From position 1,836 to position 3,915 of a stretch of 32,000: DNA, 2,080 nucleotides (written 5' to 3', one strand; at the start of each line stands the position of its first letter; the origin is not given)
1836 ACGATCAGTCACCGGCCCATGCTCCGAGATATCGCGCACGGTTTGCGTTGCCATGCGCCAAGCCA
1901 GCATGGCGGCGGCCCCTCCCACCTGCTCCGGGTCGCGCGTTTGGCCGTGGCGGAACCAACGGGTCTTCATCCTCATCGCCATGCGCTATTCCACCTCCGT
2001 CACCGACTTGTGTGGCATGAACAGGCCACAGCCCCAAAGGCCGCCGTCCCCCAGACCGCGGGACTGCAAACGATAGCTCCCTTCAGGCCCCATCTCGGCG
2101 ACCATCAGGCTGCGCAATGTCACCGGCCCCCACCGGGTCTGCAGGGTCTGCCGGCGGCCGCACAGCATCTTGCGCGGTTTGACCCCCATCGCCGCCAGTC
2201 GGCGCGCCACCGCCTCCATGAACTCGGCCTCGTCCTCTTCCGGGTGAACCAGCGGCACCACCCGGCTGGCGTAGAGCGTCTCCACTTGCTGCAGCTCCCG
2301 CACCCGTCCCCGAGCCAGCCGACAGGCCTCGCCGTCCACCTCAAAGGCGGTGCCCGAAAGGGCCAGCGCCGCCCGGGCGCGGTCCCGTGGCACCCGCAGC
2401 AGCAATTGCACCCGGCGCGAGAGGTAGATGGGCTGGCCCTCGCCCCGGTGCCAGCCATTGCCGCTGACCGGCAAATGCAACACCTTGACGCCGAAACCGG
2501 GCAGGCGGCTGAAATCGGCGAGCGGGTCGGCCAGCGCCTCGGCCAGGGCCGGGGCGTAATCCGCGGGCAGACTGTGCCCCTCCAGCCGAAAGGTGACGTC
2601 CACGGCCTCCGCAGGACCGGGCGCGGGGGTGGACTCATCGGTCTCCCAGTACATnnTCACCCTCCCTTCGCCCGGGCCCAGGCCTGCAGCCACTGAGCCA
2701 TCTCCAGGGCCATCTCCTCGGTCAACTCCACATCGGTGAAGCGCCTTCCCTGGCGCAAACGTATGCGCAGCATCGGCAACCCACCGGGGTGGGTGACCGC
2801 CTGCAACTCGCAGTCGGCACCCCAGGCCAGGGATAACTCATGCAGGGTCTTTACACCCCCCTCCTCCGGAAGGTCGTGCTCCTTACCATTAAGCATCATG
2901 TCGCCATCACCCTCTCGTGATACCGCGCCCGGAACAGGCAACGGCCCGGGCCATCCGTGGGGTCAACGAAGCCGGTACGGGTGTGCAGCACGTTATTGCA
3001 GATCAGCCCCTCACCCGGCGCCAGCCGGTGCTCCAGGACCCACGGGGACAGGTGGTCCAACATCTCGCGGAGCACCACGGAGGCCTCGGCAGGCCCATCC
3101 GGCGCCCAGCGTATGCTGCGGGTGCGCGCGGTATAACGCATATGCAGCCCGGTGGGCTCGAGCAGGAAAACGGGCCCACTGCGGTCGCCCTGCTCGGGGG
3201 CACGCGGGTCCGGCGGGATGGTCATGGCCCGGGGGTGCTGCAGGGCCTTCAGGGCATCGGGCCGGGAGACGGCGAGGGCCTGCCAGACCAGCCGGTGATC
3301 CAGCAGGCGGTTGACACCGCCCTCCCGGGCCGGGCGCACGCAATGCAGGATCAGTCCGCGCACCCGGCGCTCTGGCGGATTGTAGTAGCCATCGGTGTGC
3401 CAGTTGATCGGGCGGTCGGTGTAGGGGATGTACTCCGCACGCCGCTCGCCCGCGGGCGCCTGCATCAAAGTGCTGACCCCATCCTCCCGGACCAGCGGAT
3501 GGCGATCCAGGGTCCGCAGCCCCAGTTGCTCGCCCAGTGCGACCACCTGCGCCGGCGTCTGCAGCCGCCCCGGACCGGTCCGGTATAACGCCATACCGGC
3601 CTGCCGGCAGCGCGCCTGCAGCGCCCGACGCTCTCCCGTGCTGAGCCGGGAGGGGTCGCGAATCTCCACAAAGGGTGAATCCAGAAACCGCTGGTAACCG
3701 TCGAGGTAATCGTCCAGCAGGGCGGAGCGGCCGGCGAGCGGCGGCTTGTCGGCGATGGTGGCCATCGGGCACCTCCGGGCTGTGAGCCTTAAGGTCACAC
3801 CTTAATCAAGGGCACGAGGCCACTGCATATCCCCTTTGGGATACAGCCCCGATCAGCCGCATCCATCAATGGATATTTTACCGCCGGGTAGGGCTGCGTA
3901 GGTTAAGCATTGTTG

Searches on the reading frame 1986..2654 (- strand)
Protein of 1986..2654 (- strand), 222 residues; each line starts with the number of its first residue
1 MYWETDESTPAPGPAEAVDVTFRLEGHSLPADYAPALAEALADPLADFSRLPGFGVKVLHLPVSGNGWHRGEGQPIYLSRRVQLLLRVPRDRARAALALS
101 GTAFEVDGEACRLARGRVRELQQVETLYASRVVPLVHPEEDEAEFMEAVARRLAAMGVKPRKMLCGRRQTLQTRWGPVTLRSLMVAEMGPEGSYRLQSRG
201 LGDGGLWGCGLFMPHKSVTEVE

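Call 33: search_protein_families(library=pfam, proteins=[window:1986-2654:-], max_evalue=0.1)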
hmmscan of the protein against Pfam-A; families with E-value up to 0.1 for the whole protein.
window:1986-2654:- (222 aa): 1 family
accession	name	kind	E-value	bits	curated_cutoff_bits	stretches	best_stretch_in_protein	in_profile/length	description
PF09559.15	Cas6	-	4e-59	200.3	26.7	1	18-217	1-191/191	Cas6 Crispr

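Call 34: search_protein_families(library=ncbifam, proteins=[window:1986-2654:-], max_evalue=0.01)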
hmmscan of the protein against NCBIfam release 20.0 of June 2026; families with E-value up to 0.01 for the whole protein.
window:1986-2654:- (222 aa): 1 family
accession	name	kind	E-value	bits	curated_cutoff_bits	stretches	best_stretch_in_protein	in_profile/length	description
TIGR02807.1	cas6_cmx6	equivalog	9.7e-28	97.5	98.85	1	16-214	2-197/197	type I-MYXAN CRISPR-associated protein Cas6/Cmx6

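Call 50: find_homologous_proteins(query=window:1986-2654:-)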
Query window:1986-2654:- (222 aa): 40 proteins with E <= 0.001 among 5763 candidates.
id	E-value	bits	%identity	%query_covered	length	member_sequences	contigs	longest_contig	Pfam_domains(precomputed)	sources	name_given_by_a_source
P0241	7.3e-143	492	99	100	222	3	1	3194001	PF09559.16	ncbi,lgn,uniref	ncbi:type I-MYXAN CRISPR-associated protein Cas6/Cmx6 [Alkalilimnicola ehrlichii]|uniref:type I-MYXA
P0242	8.7e-126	436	89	100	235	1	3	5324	PF09559.16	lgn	-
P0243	8.2e-85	302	67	100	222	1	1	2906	PF09559.16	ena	-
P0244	2.4e-55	206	97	45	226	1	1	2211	PF09559.16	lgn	-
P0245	9.8e-42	162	42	100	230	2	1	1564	PF09559.16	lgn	-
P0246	1.3e-39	155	40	100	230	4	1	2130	PF09559.16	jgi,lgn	jgi:CRISPR-associated protein Cas6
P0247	1.4e-39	154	39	100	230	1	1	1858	PF09559.16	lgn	-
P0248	1.6e-39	154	41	100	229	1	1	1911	PF09559.16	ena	-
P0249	2.9e-39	153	41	100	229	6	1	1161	PF09559.16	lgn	-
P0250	1.2e-38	151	40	100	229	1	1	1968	PF09559.16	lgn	-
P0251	5.0e-38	149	39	100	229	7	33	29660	PF09559.16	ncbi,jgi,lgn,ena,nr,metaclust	ncbi:MAG: hypothetical protein AMJ84_05895 [Acidithiobacillales bacterium SM23_46]|jgi:CRISPR-associ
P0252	6.2e-38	149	40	100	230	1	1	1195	PF09559.16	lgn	-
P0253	9.7e-38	148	39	100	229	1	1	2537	PF09559.16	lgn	-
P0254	1.3e-37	148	39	100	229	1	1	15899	PF09559.16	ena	-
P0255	1.6e-37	148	40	100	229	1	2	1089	PF09559.16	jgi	jgi:CRISPR-associated protein Cas6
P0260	1.4e-35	141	37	100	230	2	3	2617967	PF09559.16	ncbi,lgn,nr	ncbi:MAG: type I-MYXAN CRISPR-associated protein Cas6/Cmx6 [Gammaproteobacteria bacterium]|nr:MAG: t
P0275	8.2e-24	103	37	92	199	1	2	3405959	PF09559.16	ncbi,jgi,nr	ncbi:MAG: type I-MYXAN CRISPR-associated protein Cas6/Cmx6 [Denitratisoma sp.]|nr:type I-MYXAN CRISP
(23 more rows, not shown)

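Call 51: find_encoding_contigs(protein=P0275, flank=8000, max_places=1)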
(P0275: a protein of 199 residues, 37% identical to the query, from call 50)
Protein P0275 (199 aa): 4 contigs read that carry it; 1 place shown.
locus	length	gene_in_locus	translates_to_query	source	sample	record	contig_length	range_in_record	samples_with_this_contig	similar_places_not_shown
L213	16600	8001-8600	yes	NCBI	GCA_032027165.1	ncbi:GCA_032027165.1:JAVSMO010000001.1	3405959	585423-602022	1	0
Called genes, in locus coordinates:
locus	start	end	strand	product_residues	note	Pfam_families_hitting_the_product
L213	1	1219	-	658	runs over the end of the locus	PF14691:Fer4_20, PF00890:FAD_binding_2 (weak), PF01134:GIDA (weak), PF01266:DAO, PF07992:Pyr_redox_2, PF12831:FAD_oxidored, PF13450:NAD_binding_8, PF14697:Fer4_21, +8 more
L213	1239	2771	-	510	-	PF13187:Fer4_9 (faint), PF13183:Fer4_8, PF13237:Fer4_10 (faint), PF13534:Fer4_17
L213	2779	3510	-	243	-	PF02665:Nitrate_red_gam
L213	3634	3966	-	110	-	PF04358:DsrC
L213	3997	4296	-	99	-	PF04077:DsrH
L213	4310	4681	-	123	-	PF02635:DsrE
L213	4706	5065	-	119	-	PF02635:DsrE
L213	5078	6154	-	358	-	PF03460:NIR_SIR_ferr, PF01077:NIR_SIR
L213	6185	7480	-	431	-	PF03460:NIR_SIR_ferr, PF01077:NIR_SIR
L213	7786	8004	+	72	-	PF22295:DUF6967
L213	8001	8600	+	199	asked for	PF09559:Cas6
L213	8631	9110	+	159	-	PF01206:TusA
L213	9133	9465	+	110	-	PF04358:DsrC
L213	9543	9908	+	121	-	PF04358:DsrC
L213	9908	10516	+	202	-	-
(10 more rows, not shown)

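Call 52: find_encoding_contigs(protein=P0260, flank=10000, max_places=1)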
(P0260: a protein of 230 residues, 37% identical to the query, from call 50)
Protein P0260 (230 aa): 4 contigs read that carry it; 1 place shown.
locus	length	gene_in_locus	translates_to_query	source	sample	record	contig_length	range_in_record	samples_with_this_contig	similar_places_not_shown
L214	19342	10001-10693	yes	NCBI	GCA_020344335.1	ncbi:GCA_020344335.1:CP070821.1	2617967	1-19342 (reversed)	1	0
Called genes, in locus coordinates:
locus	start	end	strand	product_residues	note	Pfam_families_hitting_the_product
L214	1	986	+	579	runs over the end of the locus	PF03176:MMPL, PF02460:Patched (faint), PF12349:Sterol-sensing (faint), PF03176:MMPL, PF00873:ACR_tran (weak)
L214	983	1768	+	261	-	PF07044:DUF1329 (faint), PF17131:TP_0789-like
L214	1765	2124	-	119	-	PF02635:DsrE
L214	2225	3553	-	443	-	PF13187:Fer4_9 (faint), PF13183:Fer4_8, PF13534:Fer4_17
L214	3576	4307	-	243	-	PF02665:Nitrate_red_gam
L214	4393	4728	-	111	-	PF04358:DsrC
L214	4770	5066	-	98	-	PF04077:DsrH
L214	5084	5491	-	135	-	PF02635:DsrE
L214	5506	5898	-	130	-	PF02635:DsrE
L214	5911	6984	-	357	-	PF03460:NIR_SIR_ferr, PF01077:NIR_SIR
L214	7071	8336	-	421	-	PF03460:NIR_SIR_ferr, PF01077:NIR_SIR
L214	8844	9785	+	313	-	PF02668:TauD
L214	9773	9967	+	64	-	-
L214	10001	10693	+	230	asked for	PF09559:Cas6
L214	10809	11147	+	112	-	PF04358:DsrC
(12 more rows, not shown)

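Call 73: predict_structure(alignment_id=A3)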
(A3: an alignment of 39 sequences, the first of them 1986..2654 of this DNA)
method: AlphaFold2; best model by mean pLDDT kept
length: 222 residues; sequences in the alignment: 39
mean_pLDDT: 89.9   pTM: 0.85
mean pLDDT of the five models: 89.9, 88.3, 88.1, 87.4, 86.7
residues with pLDDT >= 90: 170; 70-90: 28; 50-70: 21; < 50: 3
segments of 3 or more residues with pLDDT < 50: none
pLDDT, mean of each block of 10 residues (from residue 1): 55 90 96 93 96 94 63 86 97 98 97 98 94 91 97 96 93 91 95 96 93 78 46
secondary structure, 60 per line:
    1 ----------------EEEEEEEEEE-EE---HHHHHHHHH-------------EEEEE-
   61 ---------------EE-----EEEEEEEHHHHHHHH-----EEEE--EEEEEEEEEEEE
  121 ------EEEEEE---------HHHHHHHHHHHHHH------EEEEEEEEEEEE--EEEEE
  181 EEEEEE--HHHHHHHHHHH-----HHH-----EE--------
elements in order: E17-26 H33-41 E55-59 E83-89 H90-97 E103-106 E109-120 E127-132 H142-155 E162-173 E176-186 H189-199

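Call 76: fold_search(model_id=the predicted structure, library=pdb)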
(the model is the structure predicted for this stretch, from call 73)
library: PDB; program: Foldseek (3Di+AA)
matches with E <= 10: 969; with E <= 0.001: 36
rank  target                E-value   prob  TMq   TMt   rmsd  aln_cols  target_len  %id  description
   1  8fcu_B                1.7e-14  1.00  0.71  0.74   3.4       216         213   24  Cryo-EM structure of Cascade-DNA-TniQ-TnsC complex in type I-B CAST system (released 2023-08-09)
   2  8fcj_B                2.2e-13  1.00  0.71  0.73   3.4       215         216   23  Cryo-EM structure of Cascade-DNA (P23) complex in type I-B CAST system (released 2023-08-09)
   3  5yi6_D                1.1e-07  1.00  0.62  0.58   5.5       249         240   11  CRISPR associated protein Cas6 (released 2018-09-12)
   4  5yi6_A                1.8e-07  1.00  0.62  0.58   5.5       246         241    9  CRISPR associated protein Cas6 (released 2018-09-12)
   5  3pkm_X                5.4e-07  1.00  0.55  0.53   6.1       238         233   12  Crystal structure of Cas6 with its substrate RNA (released 2011-03-09)
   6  3ufc                  5.8e-07  1.00  0.55  0.51   6.3       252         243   12  Characterization of a Cas6-related gene from Pyrococcus furiosus (released 2012-03-21)
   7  3i4h                  6.1e-07  1.00  0.56  0.54   6.1       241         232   13  Crystal structure of Cas6 in Pyrococcus furiosus (released 2009-09-22)
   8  2y8w_A                1.1e-06  1.00  0.47  0.48   6.6       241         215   17  Structure of CRISPR endoribonuclease Cse3 bound to 20 nt RNA (released 2011-05-18)
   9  5yi6_B                1.7e-06  1.00  0.62  0.58   5.3       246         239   12  CRISPR associated protein Cas6 (released 2018-09-12)
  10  3qjj_A                1.7e-06  1.00  0.57  0.53   5.9       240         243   14  One RAMP protein binding different RNA substrates (released 2012-02-08)
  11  3qjj_B                4.4e-06  1.00  0.57  0.53   5.9       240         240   13  One RAMP protein binding different RNA substrates (released 2012-02-08)
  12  2y9h_A                4.7e-06  1.00  0.46  0.47   6.7       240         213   17  Structure A of CRISPR endoribonuclease Cse3 bound to 19 nt RNA (released 2011-05-18)
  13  3pkm_A                5.0e-06  1.00  0.56  0.55   5.7       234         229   13  Crystal structure of Cas6 with its substrate RNA (released 2011-03-09)
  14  4c98                  5.6e-06  1.00  0.42  0.39   9.3       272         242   15  Thermus thermophilus Cas6 (TTHB231) (released 2013-11-06)
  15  2y9h_E                7.6e-06  1.00  0.45  0.47   6.9       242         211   16  Structure A of CRISPR endoribonuclease Cse3 bound to 19 nt RNA (released 2011-05-18)
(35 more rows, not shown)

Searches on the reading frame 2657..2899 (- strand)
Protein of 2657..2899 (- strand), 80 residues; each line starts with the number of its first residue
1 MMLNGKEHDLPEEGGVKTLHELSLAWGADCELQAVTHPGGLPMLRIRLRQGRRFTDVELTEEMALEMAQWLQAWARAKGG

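Call 33: search_protein_families(library=pfam, proteins=[window:2657-2899:-], max_evalue=0.1)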
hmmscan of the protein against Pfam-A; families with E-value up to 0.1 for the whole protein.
window:2657-2899:- (80 aa): 1 family
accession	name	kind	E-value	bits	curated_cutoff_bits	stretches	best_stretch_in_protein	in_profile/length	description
PF22295.1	DUF6967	-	2.1e-24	85.6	27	1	15-77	3-65/65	Family of unknown function (DUF6967)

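Call 34: search_protein_families(library=ncbifam, proteins=[window:2657-2899:-], max_evalue=0.01)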
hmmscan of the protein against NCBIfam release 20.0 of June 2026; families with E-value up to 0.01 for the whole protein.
window:2657-2899:- (80 aa): 0 families

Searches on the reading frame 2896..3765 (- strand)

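Call 7: search_protein_families(library=pfam, proteins=[window:2896-3765:-])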
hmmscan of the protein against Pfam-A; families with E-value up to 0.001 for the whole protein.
window:2896-3765:- (289 aa): 1 family
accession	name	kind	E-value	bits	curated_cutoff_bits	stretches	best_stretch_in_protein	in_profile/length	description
PF02668.22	TauD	-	2.1e-20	74.2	27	1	34-280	15-266/267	Taurine catabolism dioxygenase TauD, TfdA family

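Call 34: search_protein_families(library=ncbifam, proteins=[window:2896-3765:-], max_evalue=0.01)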
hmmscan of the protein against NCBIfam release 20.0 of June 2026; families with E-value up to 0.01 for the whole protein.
window:2896-3765:- (289 aa): 3 families
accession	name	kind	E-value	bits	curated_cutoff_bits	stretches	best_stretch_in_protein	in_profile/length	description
NF049936.1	TriMthamethphnDioxTmpA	equivalog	4.9e-06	25.6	400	1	111-267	176-337/366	2-trimethylaminoethylphosphonate dioxygenase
TIGR02410.1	carnitine_TMLD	equivalog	0.00036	20.2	268.3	1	115-218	174-280/362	trimethyllysine dioxygenase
TIGR02409.1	carnitine_bodg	equivalog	0.00038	19.6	414.75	1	110-267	177-339/366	gamma-butyrobetaine dioxygenase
